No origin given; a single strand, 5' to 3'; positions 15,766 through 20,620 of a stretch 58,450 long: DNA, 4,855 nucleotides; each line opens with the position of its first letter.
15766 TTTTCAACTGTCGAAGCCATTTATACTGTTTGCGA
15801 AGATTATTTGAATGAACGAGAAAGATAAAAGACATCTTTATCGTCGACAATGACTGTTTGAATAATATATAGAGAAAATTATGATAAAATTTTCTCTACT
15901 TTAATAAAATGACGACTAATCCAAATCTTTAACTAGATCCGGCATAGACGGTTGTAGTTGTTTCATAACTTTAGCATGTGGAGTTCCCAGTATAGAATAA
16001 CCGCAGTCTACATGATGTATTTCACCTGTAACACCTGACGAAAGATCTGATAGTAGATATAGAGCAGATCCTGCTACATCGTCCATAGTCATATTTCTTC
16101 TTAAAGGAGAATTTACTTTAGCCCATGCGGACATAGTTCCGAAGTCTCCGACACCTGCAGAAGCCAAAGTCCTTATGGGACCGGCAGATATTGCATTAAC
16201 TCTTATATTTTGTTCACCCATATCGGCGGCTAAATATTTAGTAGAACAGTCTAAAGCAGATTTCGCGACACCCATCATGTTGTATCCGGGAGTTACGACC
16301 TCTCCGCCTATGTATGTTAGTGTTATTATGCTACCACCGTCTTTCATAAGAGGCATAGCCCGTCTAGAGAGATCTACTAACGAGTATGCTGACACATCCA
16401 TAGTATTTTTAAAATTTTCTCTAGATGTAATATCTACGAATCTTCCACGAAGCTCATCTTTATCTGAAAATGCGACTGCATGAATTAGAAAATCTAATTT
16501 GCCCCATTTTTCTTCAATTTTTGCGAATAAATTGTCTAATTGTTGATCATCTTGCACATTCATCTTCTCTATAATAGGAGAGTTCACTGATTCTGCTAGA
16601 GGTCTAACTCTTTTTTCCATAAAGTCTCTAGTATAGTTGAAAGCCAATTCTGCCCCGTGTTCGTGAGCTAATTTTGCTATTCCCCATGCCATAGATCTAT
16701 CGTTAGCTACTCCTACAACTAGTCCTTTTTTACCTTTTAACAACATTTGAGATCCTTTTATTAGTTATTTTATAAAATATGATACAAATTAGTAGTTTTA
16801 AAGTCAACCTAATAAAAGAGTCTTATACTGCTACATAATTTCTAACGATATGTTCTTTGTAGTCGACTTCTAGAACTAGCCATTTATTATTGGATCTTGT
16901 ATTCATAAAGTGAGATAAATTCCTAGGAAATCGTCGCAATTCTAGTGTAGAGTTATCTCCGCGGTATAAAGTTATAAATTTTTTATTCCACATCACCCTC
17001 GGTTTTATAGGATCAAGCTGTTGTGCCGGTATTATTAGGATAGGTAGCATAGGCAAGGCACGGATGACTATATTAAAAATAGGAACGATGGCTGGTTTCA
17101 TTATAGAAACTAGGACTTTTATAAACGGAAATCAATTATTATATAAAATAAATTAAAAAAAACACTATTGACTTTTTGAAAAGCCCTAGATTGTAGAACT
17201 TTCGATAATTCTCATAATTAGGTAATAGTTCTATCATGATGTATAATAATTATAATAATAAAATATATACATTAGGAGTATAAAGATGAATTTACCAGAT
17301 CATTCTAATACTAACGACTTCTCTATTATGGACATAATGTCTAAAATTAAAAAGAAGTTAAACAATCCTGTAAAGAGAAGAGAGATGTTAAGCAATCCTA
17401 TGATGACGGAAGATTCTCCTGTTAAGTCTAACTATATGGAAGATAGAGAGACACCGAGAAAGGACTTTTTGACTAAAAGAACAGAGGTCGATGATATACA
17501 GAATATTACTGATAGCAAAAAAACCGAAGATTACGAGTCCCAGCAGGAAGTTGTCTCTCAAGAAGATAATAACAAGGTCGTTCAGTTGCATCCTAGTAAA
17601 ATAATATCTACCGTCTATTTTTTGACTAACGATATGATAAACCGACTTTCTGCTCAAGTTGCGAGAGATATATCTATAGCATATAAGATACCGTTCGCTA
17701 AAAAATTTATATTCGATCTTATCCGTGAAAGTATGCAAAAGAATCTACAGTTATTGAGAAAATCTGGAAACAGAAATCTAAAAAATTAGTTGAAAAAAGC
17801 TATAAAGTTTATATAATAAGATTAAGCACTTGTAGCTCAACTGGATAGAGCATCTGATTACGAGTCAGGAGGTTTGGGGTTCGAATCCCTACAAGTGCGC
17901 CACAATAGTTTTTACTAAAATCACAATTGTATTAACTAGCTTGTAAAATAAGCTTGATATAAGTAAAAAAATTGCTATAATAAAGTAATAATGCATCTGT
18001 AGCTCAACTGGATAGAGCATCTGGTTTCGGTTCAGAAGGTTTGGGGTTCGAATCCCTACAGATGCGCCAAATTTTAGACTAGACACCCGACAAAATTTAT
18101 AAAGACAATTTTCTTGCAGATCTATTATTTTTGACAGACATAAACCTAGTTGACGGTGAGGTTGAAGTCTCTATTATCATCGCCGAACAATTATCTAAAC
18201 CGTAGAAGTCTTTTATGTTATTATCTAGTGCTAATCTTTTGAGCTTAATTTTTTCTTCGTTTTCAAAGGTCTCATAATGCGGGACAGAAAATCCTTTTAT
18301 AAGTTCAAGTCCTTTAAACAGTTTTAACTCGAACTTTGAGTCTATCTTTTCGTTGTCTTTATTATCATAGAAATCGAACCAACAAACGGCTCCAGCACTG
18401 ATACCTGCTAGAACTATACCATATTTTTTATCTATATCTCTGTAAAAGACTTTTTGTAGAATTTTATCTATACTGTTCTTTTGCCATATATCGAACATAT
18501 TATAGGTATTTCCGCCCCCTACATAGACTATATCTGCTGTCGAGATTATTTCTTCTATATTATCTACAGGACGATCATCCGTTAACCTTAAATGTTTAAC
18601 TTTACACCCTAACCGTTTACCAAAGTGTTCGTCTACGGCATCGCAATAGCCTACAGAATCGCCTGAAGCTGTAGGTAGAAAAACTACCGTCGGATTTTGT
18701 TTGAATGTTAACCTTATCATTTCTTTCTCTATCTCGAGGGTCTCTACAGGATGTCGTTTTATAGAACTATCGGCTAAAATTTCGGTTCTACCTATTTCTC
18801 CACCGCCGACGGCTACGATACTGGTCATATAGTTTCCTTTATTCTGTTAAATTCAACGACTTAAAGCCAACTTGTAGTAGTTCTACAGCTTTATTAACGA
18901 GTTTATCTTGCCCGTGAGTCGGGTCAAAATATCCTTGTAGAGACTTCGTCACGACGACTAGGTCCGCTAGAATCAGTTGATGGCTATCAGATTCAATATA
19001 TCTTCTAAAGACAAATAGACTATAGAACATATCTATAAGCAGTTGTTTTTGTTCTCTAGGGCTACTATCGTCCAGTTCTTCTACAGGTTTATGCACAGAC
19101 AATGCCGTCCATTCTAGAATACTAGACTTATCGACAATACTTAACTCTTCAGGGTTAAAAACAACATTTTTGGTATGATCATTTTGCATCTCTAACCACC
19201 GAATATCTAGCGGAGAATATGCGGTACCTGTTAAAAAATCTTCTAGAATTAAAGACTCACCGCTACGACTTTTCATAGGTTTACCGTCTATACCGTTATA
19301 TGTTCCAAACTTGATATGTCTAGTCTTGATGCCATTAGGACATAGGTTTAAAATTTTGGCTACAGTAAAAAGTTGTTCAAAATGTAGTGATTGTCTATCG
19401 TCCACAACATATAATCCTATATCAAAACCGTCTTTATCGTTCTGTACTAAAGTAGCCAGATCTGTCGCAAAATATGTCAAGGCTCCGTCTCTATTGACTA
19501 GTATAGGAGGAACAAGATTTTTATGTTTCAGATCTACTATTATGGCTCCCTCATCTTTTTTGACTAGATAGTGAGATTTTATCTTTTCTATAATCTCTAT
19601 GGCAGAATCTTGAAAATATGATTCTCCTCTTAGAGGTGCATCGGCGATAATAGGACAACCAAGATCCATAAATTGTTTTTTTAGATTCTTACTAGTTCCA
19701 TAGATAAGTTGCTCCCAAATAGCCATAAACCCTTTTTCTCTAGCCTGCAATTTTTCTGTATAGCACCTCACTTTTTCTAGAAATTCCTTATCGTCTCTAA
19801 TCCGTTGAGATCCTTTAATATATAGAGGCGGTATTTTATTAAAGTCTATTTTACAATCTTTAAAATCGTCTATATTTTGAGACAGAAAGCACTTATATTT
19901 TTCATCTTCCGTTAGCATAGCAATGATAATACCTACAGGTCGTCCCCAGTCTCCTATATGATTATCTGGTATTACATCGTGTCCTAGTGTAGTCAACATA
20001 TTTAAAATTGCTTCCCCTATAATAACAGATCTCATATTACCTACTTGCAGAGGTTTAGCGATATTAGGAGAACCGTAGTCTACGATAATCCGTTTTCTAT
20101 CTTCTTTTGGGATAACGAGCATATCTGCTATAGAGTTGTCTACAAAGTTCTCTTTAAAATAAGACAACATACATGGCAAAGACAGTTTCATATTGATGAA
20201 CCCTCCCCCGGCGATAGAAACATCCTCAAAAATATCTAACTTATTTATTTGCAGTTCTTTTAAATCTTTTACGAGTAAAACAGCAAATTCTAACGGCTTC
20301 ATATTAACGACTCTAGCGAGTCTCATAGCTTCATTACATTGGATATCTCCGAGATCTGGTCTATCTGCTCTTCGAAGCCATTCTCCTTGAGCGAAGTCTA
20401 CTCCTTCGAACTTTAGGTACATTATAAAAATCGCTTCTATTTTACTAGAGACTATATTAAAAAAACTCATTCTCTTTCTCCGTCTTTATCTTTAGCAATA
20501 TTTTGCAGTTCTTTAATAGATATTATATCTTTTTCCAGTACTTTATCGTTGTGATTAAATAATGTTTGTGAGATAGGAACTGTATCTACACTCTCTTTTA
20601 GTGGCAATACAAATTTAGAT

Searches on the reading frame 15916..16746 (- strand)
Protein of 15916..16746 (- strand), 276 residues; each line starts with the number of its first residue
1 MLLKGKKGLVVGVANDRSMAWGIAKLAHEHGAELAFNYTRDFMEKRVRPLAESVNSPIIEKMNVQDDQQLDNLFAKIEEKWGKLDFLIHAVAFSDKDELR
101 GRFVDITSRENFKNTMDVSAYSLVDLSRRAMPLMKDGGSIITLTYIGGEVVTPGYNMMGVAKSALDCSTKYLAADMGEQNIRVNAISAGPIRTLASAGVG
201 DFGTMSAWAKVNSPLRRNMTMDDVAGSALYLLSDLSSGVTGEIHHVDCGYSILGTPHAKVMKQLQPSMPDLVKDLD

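Call 63: search_protein_families(library=pfam, proteins=[window:15916-16746:-], max_evalue=0.001)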
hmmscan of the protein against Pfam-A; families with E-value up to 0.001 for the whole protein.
window:15916-16746:- (276 aa): 3 families
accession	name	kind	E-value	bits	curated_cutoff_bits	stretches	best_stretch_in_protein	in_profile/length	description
PF13561.12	adh_short_C2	-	2.6e-86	289.5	27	1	12-251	1-236/236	Enoyl-(Acyl carrier protein) reductase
PF00106.31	adh_short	-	8.3e-22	78.1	26.6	1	20-195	13-186/195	short chain dehydrogenase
PF23441.1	SDR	-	0.00015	21.7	27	1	72-250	75-255/258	SDR-like rossmann domain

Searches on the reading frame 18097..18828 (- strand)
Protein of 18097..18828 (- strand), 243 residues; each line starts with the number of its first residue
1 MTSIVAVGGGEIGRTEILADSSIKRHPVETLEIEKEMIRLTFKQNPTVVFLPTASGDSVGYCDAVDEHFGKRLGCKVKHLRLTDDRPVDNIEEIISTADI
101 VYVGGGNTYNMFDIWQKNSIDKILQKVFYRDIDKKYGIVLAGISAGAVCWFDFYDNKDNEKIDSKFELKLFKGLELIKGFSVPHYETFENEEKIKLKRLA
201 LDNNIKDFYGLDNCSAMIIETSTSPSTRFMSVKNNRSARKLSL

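Call 63: search_protein_families(library=pfam, proteins=[window:18097-18828:-], max_evalue=0.001)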
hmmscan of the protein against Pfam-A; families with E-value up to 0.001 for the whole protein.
window:18097-18828:- (243 aa): 1 family
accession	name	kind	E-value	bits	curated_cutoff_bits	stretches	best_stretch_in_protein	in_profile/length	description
PF03575.23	Peptidase_S51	-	1.5e-38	133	23.9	1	29-221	13-200/206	Peptidase family S51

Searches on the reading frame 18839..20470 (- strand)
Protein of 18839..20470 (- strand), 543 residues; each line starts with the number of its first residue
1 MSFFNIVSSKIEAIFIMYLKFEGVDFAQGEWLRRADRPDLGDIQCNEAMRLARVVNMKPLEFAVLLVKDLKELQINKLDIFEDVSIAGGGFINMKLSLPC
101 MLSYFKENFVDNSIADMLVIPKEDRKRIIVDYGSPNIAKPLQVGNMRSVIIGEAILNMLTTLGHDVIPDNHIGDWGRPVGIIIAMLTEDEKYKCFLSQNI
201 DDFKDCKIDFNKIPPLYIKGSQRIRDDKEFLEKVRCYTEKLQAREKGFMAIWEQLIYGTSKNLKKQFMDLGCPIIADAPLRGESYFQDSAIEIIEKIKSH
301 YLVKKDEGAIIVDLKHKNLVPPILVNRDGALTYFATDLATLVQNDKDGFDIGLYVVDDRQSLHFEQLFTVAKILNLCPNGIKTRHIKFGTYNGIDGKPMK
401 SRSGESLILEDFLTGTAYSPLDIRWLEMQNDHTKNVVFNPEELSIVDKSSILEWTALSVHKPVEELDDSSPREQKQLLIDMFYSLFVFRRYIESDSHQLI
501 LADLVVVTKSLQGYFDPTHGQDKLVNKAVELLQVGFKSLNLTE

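Call 63: search_protein_families(library=pfam, proteins=[window:18839-20470:-], max_evalue=0.001)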
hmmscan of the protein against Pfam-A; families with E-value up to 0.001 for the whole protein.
window:18839-20470:- (543 aa): 2 families
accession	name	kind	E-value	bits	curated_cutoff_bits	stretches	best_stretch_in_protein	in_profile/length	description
PF00750.26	tRNA-synt_1d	-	4.9e-62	210.4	23.3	1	122-415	16-297/349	tRNA synthetases class I (R), catalytic domain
PF03485.21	Arg_tRNA_synt_N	-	1.7e-11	45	21.5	1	32-96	26-85/85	Arginyl tRNA synthetase N terminal domain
